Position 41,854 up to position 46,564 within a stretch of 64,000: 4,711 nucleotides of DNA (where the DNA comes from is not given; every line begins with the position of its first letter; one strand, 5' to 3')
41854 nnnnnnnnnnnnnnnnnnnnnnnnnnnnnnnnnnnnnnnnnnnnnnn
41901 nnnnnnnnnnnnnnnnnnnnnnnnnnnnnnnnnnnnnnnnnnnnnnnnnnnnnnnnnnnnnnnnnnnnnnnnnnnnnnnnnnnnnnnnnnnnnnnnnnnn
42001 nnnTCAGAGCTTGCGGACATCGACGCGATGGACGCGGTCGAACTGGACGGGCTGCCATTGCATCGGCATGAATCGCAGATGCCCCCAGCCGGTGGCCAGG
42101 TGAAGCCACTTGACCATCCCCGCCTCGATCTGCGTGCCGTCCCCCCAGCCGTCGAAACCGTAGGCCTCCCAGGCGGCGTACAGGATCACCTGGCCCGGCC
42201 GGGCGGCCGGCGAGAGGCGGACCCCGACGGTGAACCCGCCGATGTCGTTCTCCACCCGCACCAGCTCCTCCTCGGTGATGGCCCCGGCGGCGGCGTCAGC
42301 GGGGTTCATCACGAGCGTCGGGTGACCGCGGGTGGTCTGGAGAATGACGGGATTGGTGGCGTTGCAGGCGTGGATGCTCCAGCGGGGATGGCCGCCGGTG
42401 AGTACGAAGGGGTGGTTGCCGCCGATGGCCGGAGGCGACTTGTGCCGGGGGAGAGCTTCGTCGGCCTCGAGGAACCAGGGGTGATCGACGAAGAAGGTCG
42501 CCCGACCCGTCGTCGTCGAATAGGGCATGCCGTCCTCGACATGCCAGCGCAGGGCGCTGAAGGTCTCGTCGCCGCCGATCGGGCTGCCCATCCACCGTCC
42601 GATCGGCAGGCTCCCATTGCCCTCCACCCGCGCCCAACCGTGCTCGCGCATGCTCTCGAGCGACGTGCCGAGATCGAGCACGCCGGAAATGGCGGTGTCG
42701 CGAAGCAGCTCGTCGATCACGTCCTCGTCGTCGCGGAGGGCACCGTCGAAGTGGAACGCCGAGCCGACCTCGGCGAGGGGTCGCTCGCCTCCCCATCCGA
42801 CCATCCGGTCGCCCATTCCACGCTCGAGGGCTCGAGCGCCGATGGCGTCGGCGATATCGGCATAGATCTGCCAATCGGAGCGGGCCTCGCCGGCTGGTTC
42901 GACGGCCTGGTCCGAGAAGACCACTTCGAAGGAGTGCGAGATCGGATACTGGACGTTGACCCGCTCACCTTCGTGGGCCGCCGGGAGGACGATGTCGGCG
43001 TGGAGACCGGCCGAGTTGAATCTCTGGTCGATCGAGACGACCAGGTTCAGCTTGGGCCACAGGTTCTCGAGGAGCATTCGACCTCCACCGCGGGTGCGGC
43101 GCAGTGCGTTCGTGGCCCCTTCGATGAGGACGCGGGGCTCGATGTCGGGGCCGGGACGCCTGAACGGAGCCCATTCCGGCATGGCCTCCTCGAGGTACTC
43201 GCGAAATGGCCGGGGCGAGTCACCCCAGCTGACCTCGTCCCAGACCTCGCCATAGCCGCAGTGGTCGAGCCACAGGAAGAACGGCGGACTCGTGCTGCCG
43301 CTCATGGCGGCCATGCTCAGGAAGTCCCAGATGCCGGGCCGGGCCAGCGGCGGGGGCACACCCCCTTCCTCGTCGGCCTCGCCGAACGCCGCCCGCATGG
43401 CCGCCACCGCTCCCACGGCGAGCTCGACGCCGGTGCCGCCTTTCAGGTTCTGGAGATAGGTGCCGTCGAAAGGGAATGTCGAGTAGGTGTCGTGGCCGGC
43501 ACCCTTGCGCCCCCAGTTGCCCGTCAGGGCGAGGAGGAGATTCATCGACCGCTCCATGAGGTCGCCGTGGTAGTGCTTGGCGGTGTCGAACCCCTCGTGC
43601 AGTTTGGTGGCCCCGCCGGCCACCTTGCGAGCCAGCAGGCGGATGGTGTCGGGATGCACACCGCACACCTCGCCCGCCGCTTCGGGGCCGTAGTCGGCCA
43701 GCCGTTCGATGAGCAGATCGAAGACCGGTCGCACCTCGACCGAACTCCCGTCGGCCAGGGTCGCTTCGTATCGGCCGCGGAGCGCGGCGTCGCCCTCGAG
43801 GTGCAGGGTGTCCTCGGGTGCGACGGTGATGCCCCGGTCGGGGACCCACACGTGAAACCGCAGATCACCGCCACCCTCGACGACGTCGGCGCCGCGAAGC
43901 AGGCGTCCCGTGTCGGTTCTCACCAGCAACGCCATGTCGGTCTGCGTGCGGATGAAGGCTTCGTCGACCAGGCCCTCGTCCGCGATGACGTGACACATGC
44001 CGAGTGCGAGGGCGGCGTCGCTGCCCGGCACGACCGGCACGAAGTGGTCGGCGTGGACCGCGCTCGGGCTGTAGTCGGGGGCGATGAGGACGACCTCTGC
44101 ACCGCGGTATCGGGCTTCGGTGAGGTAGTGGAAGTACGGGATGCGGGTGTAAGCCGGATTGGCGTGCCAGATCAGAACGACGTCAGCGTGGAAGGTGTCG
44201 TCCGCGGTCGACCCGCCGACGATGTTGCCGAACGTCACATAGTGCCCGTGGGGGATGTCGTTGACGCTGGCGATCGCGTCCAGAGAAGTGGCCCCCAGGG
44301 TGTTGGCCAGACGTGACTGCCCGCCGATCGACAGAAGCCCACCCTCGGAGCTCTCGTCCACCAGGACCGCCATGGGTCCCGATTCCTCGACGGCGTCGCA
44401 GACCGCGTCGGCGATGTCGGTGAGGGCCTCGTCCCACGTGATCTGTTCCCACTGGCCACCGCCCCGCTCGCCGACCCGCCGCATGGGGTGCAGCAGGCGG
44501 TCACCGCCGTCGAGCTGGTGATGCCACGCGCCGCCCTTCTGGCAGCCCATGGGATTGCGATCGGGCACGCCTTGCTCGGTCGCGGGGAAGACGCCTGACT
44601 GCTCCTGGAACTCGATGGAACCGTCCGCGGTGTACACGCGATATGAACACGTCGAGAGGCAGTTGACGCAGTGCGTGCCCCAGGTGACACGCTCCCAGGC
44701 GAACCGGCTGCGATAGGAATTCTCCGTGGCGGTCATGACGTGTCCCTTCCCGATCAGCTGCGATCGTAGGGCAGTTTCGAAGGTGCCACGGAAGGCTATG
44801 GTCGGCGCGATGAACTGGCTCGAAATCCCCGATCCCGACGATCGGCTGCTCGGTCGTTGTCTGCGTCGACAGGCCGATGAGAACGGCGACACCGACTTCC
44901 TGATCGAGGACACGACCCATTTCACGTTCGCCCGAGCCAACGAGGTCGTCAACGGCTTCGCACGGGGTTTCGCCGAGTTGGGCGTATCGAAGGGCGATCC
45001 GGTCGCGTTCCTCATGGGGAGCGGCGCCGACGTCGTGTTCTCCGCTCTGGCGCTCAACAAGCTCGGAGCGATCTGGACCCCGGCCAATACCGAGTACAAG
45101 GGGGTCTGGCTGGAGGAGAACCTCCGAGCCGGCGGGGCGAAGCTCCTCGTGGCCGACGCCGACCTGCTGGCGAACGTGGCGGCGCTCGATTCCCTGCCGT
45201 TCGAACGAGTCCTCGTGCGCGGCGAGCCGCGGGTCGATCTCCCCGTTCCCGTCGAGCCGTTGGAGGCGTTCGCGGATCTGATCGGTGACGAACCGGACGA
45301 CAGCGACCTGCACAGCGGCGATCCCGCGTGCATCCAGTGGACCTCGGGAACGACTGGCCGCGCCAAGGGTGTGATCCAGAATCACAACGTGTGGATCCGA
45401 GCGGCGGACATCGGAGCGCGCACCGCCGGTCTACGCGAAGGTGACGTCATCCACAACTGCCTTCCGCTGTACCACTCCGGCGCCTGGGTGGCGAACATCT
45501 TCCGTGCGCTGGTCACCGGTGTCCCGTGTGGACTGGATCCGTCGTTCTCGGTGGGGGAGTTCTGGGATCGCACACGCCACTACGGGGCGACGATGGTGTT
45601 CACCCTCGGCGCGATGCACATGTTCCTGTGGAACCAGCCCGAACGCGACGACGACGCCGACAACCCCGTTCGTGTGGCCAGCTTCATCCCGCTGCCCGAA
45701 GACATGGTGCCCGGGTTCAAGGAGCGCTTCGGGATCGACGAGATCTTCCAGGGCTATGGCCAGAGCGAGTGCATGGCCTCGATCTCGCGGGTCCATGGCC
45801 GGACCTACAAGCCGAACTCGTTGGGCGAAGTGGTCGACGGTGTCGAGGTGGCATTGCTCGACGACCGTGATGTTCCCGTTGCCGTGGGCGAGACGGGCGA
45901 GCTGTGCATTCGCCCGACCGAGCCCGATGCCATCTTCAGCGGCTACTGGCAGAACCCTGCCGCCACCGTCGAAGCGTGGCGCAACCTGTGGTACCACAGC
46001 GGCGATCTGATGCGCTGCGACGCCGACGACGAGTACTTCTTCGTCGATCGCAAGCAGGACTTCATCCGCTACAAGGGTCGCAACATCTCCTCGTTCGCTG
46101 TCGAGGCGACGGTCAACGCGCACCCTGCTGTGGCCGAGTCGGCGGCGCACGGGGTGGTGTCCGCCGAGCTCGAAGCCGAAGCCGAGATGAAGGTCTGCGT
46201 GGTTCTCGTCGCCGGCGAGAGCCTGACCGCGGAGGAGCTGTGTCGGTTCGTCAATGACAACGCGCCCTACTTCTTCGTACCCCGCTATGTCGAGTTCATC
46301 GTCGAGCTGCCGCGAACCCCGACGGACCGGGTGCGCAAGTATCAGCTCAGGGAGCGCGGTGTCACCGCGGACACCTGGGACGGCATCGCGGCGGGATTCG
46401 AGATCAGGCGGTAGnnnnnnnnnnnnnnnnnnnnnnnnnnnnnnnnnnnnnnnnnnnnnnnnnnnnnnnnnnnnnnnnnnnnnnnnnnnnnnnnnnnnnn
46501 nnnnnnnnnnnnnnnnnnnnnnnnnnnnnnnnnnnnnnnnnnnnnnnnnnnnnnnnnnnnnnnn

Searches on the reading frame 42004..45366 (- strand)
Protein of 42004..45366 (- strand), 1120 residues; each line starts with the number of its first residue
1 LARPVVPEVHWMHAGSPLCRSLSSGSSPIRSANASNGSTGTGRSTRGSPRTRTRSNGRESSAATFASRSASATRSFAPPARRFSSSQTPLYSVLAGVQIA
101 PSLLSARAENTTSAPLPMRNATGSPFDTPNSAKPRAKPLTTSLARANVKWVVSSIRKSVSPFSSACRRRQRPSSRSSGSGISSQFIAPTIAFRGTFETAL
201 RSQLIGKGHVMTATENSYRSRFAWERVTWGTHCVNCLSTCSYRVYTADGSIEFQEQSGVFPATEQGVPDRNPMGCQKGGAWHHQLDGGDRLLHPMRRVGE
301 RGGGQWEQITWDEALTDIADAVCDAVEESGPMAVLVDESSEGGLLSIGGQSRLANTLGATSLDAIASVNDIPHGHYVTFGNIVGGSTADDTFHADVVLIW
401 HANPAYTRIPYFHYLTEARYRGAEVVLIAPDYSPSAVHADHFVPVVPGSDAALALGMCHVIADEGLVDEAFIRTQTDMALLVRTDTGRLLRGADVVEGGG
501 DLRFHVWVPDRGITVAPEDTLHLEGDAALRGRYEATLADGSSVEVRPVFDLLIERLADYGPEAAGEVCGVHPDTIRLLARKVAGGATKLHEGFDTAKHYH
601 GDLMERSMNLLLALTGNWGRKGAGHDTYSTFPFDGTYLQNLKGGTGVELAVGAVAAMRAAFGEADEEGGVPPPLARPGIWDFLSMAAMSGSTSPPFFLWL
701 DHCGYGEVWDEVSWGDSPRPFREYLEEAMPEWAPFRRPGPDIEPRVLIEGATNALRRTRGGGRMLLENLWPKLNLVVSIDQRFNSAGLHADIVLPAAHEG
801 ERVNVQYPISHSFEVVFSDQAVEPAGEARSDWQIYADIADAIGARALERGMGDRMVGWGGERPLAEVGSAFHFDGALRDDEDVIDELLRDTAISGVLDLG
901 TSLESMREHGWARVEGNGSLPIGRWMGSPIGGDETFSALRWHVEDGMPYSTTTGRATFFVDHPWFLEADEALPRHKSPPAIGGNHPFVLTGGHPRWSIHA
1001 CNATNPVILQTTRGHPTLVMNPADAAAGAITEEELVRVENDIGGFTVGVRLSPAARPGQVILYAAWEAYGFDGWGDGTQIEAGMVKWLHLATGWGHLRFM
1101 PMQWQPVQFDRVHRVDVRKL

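Call 18: search_protein_families(library=pfam, proteins=[window:42004-45366:-], max_evalue=0.01)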
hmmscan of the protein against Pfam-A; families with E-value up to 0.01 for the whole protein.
window:42004-45366:- (1120 aa): 2 families
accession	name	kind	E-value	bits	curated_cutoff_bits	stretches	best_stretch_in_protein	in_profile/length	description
PF00384.28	Molybdopterin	-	1.1e-35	123.8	24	1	290-840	1-352/353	Molybdopterin oxidoreductase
PF01568.27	Molydop_binding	-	6.1e-14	52.4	26.8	1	987-1068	1-82/110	Molydopterin dinucleotide binding domain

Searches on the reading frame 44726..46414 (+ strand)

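Call 18: search_protein_families(library=pfam, proteins=[window:44726-46414:+], max_evalue=0.01)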
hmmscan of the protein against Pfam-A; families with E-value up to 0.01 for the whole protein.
window:44726-46414:+ (562 aa): 2 families
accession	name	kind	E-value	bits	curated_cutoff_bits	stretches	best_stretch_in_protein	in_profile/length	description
PF00501.34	AMP-binding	-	2.8e-57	194.7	29.9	1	46-408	1-384/384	AMP-binding enzyme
PF13193.12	AMP-binding_C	-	4.6e-09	37.5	24.5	1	459-533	2-74/76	AMP-binding enzyme C-terminal domain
